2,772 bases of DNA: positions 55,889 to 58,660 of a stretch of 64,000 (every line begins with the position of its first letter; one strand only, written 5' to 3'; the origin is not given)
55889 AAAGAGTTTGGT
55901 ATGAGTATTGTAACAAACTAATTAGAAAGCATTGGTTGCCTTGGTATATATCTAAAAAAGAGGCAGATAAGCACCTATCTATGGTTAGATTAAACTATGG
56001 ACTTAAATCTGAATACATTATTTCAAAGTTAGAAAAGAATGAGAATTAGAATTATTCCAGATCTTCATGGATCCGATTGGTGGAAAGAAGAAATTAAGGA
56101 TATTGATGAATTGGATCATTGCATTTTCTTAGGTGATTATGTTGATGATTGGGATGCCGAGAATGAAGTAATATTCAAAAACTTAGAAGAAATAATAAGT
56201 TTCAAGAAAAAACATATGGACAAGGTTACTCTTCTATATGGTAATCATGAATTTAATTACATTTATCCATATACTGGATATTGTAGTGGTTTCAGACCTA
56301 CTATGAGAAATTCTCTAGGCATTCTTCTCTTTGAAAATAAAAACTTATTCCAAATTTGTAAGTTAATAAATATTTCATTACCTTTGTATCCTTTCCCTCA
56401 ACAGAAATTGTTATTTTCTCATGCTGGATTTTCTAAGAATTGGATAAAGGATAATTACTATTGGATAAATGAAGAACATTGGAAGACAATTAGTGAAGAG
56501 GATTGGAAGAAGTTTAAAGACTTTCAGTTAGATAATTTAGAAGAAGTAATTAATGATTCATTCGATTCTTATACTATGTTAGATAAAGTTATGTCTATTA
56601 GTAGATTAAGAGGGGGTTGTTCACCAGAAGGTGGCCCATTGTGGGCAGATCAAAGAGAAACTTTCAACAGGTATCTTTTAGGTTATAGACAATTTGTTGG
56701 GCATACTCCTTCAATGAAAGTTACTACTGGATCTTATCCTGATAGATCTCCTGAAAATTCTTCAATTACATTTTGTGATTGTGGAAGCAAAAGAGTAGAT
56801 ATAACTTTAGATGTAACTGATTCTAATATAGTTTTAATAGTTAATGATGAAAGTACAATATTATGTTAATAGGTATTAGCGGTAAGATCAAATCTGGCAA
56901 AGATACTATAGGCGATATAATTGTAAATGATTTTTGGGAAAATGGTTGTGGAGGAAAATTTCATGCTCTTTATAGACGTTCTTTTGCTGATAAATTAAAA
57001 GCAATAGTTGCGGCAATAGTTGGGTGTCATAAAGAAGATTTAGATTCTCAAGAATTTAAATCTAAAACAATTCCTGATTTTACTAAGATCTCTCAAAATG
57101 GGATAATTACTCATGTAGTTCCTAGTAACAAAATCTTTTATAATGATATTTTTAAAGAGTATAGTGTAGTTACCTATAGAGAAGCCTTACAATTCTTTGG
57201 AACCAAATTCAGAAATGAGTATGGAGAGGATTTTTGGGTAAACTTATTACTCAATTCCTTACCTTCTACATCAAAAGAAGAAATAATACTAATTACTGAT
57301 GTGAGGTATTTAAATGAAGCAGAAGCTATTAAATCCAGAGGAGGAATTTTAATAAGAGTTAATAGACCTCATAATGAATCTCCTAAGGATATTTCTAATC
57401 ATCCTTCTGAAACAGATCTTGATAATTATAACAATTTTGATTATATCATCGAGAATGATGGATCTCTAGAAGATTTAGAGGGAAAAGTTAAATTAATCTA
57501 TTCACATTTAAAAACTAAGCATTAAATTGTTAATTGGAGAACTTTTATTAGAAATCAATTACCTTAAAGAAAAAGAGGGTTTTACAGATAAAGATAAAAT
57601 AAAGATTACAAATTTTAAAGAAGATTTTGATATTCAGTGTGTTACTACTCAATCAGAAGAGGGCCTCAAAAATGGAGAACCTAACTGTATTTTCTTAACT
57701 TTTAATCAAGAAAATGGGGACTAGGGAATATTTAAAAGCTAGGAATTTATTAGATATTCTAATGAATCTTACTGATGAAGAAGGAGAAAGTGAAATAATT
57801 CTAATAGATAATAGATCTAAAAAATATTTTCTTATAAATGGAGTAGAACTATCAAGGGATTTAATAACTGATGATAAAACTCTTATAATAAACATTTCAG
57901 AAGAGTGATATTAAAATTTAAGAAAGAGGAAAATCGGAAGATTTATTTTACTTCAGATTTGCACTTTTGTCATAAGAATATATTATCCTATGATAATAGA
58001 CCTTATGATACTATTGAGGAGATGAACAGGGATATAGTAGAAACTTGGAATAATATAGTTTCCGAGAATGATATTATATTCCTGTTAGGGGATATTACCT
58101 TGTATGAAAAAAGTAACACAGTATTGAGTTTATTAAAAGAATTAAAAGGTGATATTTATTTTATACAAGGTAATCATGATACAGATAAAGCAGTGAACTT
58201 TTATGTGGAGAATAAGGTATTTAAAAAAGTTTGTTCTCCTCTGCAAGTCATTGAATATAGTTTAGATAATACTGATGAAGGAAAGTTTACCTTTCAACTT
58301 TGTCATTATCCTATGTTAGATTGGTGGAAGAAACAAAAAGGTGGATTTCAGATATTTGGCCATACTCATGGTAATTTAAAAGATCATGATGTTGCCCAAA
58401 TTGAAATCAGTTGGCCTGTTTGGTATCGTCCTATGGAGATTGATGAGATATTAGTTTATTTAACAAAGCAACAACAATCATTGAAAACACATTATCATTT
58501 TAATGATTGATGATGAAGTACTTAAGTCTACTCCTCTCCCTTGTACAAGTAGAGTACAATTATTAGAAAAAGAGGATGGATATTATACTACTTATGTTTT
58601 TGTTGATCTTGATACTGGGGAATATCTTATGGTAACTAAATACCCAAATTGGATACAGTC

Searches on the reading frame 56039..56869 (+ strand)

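Call 21: search_protein_families(library=pfam, proteins=[window:56039-56869:+], max_evalue=0.01)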
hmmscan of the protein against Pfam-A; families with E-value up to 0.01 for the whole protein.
window:56039-56869:+ (276 aa): 1 family
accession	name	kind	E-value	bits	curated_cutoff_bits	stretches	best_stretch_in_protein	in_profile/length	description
PF00149.33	Metallophos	-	3.6e-08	34.5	21.5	1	1-157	1-150/191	Calcineurin-like phosphoesterase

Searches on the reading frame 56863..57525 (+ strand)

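Call 21: search_protein_families(library=pfam, proteins=[window:56863-57525:+], max_evalue=0.01)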
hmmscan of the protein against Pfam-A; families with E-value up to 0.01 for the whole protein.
window:56863-57525:+ (220 aa): 2 families
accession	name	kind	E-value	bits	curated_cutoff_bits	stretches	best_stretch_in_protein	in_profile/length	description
PF21448.3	DNMK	-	6.8e-18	65.6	27.1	1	78-207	106-231/232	Deoxynucleotide monophosphate kinase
PF04275.20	P-mevalo_kinase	-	2.9e-05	24.4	33.8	0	104-157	58-109/114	Phosphomevalonate kinase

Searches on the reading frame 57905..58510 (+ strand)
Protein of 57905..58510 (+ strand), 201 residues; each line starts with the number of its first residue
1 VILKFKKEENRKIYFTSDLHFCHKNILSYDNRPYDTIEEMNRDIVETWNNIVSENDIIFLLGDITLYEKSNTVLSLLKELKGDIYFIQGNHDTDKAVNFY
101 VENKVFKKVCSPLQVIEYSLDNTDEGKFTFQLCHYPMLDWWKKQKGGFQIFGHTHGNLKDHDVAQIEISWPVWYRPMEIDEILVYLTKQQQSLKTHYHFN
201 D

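Call 21: search_protein_families(library=pfam, proteins=[window:57905-58510:+], max_evalue=0.01)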
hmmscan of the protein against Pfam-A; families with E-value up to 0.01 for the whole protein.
window:57905-58510:+ (201 aa): 2 families
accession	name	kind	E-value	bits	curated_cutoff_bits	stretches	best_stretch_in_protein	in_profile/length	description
PF00149.33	Metallophos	-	2.8e-10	41.4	21.5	1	12-143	2-142/191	Calcineurin-like phosphoesterase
PF12850.12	Metallophos_2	-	3.5e-06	27.6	27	1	13-156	3-118/154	Calcineurin-like phosphoesterase superfamily domain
